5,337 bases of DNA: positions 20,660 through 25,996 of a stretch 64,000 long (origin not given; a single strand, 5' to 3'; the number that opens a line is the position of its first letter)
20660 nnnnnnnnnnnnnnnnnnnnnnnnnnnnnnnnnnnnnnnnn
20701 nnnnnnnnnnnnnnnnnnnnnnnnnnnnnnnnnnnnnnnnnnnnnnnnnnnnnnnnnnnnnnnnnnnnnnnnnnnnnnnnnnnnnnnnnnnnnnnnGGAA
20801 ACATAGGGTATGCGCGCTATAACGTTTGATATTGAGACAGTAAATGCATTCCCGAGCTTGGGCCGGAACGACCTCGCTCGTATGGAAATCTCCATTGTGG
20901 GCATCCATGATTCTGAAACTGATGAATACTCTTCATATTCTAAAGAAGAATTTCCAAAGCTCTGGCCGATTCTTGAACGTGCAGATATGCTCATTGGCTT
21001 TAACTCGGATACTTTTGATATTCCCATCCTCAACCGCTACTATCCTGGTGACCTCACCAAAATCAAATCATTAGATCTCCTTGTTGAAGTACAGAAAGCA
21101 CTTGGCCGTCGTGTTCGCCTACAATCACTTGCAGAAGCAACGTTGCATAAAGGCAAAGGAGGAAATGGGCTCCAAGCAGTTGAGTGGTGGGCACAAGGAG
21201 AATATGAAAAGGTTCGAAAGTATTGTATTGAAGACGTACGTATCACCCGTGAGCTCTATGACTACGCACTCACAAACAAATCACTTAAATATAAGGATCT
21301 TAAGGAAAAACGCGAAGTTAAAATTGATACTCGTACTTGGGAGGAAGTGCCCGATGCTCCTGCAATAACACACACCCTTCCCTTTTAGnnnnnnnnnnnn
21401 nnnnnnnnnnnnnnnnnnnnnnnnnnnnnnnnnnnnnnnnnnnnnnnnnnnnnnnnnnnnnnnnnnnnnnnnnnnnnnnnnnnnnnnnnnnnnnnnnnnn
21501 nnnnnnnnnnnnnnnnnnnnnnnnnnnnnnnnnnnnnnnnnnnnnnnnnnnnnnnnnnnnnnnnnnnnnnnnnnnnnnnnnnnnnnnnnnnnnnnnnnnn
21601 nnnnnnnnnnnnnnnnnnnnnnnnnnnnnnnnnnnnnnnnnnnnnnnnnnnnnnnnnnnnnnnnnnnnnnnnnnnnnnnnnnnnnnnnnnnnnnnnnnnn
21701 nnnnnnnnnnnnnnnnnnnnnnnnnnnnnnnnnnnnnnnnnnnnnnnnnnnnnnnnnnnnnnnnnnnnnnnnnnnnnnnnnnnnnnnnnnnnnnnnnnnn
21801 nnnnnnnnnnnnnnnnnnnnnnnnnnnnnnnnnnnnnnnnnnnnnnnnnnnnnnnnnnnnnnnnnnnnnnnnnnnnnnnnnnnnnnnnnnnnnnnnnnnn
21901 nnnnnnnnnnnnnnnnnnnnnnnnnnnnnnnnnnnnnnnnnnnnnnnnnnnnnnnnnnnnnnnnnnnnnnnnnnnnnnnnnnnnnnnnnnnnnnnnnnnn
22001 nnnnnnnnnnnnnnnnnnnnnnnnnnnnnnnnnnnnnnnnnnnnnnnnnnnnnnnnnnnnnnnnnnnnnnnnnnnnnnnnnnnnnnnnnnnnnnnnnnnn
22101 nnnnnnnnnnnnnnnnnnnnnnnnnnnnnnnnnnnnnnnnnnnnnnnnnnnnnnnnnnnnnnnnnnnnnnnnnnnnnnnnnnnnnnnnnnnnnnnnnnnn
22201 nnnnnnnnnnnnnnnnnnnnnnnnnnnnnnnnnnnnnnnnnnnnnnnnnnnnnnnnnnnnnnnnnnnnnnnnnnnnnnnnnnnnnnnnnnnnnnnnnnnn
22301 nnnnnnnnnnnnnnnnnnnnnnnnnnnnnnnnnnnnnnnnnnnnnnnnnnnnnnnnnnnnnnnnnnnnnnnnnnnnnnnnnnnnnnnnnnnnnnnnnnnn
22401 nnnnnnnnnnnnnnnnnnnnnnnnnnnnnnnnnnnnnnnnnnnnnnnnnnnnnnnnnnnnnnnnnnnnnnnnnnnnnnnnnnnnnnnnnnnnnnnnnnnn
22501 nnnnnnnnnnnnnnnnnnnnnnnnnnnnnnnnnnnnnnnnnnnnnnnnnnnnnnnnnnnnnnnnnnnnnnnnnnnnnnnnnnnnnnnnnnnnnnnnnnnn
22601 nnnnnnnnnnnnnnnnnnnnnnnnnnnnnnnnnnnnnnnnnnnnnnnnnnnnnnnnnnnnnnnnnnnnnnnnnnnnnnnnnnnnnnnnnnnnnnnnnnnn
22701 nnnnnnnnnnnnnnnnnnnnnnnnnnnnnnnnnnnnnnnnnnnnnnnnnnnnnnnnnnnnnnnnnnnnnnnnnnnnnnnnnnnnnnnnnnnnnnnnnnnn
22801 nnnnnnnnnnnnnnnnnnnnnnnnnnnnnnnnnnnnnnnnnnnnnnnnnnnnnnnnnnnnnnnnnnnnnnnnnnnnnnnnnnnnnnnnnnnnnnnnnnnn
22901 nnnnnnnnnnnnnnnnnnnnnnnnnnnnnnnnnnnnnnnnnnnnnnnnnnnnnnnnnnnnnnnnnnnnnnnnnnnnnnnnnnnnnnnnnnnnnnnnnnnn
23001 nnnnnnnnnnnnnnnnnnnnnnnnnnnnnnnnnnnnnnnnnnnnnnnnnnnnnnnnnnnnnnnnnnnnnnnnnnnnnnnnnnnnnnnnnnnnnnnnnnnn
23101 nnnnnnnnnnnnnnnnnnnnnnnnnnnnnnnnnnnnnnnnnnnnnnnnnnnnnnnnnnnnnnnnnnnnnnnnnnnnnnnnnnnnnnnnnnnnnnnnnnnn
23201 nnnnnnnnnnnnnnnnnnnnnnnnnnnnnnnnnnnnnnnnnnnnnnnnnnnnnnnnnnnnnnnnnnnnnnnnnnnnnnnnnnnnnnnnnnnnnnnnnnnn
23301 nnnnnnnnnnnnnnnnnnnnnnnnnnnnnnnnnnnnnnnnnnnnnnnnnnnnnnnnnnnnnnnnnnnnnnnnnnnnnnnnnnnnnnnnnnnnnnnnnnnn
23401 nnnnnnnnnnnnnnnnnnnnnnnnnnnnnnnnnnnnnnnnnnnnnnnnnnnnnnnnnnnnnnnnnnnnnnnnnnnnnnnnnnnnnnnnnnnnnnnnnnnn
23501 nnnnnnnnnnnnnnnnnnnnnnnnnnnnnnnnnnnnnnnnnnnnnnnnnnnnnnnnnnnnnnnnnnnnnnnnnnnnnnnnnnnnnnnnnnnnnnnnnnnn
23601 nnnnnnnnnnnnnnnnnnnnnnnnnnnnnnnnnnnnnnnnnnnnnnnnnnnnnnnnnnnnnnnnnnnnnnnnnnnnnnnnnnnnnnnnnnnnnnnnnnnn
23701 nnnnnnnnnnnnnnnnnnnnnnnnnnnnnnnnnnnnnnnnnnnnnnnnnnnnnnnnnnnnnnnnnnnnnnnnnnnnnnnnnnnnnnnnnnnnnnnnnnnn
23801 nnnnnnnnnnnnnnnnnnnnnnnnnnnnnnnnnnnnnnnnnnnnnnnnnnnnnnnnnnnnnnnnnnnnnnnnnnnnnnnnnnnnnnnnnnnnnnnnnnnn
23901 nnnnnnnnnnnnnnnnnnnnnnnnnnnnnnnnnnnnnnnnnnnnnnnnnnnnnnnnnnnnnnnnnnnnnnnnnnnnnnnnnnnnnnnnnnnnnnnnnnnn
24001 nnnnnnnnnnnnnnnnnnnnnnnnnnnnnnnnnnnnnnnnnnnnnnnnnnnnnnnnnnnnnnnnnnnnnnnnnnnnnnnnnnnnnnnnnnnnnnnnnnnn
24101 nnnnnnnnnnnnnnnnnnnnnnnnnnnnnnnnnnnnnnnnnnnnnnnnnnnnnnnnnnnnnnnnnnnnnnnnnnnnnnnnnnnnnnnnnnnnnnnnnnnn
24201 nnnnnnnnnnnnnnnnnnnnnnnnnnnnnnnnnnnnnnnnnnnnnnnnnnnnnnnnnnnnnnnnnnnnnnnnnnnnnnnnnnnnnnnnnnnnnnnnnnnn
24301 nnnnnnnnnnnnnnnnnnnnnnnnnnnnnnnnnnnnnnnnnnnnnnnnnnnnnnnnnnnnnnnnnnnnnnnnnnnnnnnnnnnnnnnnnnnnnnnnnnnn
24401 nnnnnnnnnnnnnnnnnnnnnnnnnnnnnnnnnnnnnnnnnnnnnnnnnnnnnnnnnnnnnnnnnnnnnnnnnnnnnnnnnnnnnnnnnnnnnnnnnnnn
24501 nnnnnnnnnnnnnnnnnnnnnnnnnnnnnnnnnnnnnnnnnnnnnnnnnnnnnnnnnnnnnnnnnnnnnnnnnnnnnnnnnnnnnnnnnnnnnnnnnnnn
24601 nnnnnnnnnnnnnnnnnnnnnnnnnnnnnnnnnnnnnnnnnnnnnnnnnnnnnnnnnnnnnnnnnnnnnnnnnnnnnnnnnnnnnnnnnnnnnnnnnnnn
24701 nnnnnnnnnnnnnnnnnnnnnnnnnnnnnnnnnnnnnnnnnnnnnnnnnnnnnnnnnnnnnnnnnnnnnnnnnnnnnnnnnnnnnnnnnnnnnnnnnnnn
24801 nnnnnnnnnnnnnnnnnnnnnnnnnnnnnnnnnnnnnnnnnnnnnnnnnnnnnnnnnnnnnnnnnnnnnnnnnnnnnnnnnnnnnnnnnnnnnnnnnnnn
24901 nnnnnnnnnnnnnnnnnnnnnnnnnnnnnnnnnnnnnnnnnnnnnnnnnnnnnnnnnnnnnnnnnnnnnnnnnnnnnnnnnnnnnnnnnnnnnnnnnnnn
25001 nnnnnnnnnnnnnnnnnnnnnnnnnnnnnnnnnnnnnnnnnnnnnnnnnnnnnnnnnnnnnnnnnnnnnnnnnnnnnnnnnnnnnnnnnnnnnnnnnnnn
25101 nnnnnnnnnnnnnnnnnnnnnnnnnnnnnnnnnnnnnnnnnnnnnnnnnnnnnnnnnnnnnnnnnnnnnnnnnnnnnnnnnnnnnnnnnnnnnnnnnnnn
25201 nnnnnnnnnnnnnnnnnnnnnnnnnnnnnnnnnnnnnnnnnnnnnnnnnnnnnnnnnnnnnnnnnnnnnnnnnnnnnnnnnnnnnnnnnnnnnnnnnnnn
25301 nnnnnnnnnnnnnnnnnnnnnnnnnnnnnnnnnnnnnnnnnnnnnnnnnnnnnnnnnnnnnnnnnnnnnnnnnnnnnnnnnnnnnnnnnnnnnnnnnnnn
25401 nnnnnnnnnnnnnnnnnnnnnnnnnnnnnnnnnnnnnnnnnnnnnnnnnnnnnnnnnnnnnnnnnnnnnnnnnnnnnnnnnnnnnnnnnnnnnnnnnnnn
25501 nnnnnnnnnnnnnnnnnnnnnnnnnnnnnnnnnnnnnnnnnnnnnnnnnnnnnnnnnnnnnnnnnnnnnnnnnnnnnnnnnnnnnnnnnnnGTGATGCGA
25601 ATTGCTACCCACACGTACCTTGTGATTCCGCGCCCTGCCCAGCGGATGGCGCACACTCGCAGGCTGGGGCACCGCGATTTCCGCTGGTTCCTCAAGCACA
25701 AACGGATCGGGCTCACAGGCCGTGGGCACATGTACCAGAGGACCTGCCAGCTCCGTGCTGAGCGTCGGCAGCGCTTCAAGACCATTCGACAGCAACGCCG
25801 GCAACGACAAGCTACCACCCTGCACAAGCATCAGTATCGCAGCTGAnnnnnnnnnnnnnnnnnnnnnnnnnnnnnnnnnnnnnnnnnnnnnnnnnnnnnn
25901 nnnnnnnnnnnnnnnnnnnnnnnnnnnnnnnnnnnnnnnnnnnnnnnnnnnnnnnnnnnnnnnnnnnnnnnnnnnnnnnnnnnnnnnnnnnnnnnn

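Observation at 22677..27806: Defence-island-like cluster: UvrD-helicase/PD-(D/E)XK nuclease - GC-rich small ORF - DUF45 zinc hydrolase - orphan MazF/PemK-like toxin, with a divergent EVE-domain gene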

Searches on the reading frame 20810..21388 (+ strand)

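Call 5: search_protein_families(library=pfam, proteins=[window:20810-21388:+], max_evalue=0.01)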
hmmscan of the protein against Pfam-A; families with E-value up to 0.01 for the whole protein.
window:20810-21388:+ (192 aa): 3 families
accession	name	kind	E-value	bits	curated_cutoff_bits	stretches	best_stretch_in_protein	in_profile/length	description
PF13482.12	RNase_H_2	-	1.1e-08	35.7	22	1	27-153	17-164/165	RNase_H superfamily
PF10108.15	DNA_pol_B_exo2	-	9.4e-07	29.2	24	1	99-150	118-170/213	Predicted 3'-5' exonuclease related to the exonuclease domain of PolB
PF01612.26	DNA_pol_A_exo1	-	0.00016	22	23.6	1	3-152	22-167/173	3'-5' exonuclease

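Call 9: search_protein_families(library=padloc, proteins=[window:20810-21388:+], max_evalue=0.01)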
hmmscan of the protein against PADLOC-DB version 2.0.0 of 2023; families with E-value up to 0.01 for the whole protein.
window:20810-21388:+ (192 aa): 0 families

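Call 10: search_protein_families(library=ncbifam, proteins=[window:20810-21388:+], max_evalue=0.01)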
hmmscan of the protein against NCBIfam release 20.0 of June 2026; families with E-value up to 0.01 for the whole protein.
window:20810-21388:+ (192 aa): 0 families

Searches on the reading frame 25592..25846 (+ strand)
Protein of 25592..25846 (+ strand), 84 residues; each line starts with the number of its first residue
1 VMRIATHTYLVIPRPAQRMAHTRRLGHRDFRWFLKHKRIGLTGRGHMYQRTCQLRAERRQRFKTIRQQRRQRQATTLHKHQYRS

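Call 5: search_protein_families(library=pfam, proteins=[window:25592-25846:+], max_evalue=0.01)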
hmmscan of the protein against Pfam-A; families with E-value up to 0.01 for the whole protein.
window:25592-25846:+ (84 aa): 0 families

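Call 9: search_protein_families(library=padloc, proteins=[window:25592-25846:+], max_evalue=0.01)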
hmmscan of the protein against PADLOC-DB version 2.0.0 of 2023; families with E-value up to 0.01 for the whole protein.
window:25592-25846:+ (84 aa): 0 families

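Call 10: search_protein_families(library=ncbifam, proteins=[window:25592-25846:+], max_evalue=0.01)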
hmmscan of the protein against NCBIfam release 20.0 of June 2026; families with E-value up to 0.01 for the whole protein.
window:25592-25846:+ (84 aa): 0 families

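Call 61: search_protein_families(library=pfam, proteins=[window:25592-25846:+], max_evalue=10)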
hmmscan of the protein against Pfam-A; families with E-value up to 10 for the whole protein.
window:25592-25846:+ (84 aa): 0 families

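Call 71: search_protein_representatives(protein=window:25592-25846:+)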
Query: 84 residues. Proteins with E-value up to 0.001 (for the whole library): 1; up to 1e-10: 1; up to 1e-30: 1. The best 1 are listed.
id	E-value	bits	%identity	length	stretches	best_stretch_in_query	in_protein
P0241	4.4e-47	173.4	100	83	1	2-84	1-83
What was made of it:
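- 25503..25896 (.): 394-nt GC-rich spacer (63-69% GC). It contains an Arg-rich ORFan on the opposite strand at 25592-25846(+), with a GGAGG Shine-Dalgarno-like site. A hairpin at about 25858-25885 lies between that ORF's stop and the DUF45 stop. The only match among 1.84 billion representative proteins is the ORF itself (call 71).
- Tried and rejected: The 84-aa basic ORF at 25592-25846(+) is an ORFan (call 71).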

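Call 90: search_protein_families(library=phrogs, proteins=[window:25592-25846:+], max_evalue=0.001)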
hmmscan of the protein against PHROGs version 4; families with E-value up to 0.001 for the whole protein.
window:25592-25846:+ (84 aa): 0 families
